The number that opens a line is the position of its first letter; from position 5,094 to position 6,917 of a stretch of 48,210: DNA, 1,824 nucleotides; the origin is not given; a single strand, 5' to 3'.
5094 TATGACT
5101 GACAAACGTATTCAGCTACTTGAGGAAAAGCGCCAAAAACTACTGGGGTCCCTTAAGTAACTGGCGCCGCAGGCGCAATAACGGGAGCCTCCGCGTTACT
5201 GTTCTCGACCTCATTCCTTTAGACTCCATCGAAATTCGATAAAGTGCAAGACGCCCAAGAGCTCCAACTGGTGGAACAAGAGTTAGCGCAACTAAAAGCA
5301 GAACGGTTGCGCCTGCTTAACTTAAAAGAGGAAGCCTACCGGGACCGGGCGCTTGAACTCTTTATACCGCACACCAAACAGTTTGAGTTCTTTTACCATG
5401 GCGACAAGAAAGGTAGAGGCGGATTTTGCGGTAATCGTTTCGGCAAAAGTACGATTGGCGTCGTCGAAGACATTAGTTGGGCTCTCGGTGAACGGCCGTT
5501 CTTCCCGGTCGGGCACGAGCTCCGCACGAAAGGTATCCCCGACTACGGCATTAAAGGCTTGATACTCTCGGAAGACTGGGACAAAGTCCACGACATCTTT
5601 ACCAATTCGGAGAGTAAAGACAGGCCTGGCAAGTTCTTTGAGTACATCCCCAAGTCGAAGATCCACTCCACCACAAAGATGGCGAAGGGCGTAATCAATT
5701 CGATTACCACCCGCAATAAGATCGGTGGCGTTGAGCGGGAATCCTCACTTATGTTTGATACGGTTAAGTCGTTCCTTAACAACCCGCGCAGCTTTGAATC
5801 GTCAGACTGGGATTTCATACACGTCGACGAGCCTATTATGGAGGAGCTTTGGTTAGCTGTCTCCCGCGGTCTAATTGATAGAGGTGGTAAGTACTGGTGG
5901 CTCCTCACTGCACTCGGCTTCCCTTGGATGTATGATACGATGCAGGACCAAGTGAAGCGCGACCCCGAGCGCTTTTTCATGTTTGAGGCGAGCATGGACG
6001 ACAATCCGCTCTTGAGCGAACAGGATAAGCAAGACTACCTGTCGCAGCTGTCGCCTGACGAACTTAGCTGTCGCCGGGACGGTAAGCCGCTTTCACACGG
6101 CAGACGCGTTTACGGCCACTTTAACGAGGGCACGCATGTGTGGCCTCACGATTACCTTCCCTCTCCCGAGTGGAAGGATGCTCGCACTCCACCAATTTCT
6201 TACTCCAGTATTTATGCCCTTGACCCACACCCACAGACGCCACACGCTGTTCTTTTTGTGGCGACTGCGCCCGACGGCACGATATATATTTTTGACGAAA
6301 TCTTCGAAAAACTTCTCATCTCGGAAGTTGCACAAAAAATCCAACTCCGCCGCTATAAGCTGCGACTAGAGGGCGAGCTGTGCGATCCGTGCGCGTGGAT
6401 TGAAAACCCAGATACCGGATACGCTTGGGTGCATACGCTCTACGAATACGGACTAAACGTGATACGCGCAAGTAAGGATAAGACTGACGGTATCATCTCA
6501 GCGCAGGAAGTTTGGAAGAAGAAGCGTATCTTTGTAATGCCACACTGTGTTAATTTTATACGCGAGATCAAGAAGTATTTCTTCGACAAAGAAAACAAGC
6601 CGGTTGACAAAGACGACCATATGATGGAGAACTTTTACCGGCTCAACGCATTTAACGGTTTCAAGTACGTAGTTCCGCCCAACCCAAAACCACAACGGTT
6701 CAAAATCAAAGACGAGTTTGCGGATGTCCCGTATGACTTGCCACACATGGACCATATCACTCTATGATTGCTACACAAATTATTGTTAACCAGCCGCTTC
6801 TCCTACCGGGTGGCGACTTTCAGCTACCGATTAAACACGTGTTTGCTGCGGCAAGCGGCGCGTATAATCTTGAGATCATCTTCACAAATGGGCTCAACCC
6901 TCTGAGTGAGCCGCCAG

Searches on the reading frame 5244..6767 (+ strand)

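Call 14: search_protein_families(library=pfam, proteins=[window:5244-6767:+])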
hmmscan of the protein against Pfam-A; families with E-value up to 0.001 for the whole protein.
window:5244-6767:+ (507 aa): 0 families

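Call 38: search_protein_families(library=phrogs, proteins=[window:5244-6767:+], max_evalue=0.01)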
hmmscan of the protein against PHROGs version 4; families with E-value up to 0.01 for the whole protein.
window:5244-6767:+ (507 aa): 3 families
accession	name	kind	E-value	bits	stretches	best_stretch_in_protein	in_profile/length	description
phrog_5653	-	head and packaging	1.3e-08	35.8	1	336-462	47-171/199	terminase large subunit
phrog_6672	-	head and packaging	6.8e-06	26.7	1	396-462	47-120/145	terminase large subunit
phrog_10250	-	head and packaging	3.6e-05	24.6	1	408-464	146-208/228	terminase large subunit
